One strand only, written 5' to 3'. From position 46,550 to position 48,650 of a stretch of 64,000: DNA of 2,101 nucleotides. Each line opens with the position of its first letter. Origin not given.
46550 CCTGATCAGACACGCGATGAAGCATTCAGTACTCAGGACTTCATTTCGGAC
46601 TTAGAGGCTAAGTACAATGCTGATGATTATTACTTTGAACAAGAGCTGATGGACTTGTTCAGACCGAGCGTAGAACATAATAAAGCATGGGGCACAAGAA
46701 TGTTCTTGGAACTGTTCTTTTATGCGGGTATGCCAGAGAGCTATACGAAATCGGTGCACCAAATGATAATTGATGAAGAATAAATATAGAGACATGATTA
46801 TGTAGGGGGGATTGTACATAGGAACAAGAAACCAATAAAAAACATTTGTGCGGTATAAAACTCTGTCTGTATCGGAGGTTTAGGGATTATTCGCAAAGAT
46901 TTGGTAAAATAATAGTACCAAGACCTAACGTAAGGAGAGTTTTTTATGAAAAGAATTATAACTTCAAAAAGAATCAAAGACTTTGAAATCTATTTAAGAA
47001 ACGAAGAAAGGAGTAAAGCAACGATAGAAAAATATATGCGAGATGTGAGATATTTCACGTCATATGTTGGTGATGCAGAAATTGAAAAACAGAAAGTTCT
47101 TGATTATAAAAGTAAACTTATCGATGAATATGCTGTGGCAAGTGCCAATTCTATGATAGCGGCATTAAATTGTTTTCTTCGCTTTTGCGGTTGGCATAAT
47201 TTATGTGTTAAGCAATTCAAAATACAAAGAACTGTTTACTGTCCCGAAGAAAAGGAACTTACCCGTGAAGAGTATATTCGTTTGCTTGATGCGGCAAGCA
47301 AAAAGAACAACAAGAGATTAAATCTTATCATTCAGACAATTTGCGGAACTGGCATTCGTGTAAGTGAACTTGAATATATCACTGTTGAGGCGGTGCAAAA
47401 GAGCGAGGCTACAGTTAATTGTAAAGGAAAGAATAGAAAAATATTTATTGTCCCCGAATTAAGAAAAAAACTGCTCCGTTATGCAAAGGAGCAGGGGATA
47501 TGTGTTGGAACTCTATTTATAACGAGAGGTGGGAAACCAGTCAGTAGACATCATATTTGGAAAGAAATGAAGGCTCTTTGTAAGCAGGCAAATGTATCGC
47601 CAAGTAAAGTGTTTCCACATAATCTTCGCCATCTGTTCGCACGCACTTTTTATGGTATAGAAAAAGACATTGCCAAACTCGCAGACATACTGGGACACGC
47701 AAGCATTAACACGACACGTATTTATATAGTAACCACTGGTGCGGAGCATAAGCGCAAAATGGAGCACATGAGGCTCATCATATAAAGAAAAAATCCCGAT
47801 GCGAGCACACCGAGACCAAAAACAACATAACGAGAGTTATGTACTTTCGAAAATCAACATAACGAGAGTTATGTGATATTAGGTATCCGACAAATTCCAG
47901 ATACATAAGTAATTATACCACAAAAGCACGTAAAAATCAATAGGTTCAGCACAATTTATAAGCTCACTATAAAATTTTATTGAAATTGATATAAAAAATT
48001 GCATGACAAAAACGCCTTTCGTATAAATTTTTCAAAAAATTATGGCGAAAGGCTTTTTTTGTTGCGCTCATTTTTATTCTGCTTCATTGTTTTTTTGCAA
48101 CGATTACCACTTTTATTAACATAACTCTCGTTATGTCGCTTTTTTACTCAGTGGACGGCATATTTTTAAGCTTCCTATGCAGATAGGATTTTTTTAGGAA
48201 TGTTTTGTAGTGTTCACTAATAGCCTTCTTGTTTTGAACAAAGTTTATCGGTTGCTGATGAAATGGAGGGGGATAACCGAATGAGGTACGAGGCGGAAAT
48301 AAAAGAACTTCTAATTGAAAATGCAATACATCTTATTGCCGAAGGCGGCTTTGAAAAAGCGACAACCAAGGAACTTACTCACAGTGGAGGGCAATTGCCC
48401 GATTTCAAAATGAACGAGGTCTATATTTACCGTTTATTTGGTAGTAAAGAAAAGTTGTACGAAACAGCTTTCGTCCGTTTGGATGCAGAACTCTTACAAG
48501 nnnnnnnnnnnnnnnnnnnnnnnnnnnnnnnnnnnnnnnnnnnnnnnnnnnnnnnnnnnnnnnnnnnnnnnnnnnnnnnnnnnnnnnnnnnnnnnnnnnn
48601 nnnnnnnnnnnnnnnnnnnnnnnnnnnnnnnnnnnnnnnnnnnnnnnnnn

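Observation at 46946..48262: Candidate invertible promoter switch: short tyrosine recombinase, 18-bp inverted core sites and an outward-facing consensus promoter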

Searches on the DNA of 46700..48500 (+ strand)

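Call 62: search_rna_families(source=window, start=46700, end=48500, threshold=evalue, max_evalue=1)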
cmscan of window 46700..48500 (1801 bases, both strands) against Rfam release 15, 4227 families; matches with E-value up to 1: 0.
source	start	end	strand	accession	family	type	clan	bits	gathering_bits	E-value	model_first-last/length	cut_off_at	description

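Call 63: search_dna_similar(query=window:46900-48300:+, collection=plasmids, mode=distant, max_rows=10)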
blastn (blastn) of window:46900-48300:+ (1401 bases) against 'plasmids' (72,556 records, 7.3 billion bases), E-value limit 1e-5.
Records with a match: 1; places in all: 1; records where one place covers at least 80% of the query: 0.
Best place of each record, by identity: 60-80% 1.
By first word of the organism name: Subdoligranulum 1.
By predicted mobility (MOB-suite, as given by PLSDB): non-mobilizable 1.
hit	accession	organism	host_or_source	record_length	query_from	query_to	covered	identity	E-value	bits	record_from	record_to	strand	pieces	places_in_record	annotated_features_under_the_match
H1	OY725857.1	Subdoligranulum variabile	-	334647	707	807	7%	73.3%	5e-6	62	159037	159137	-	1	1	none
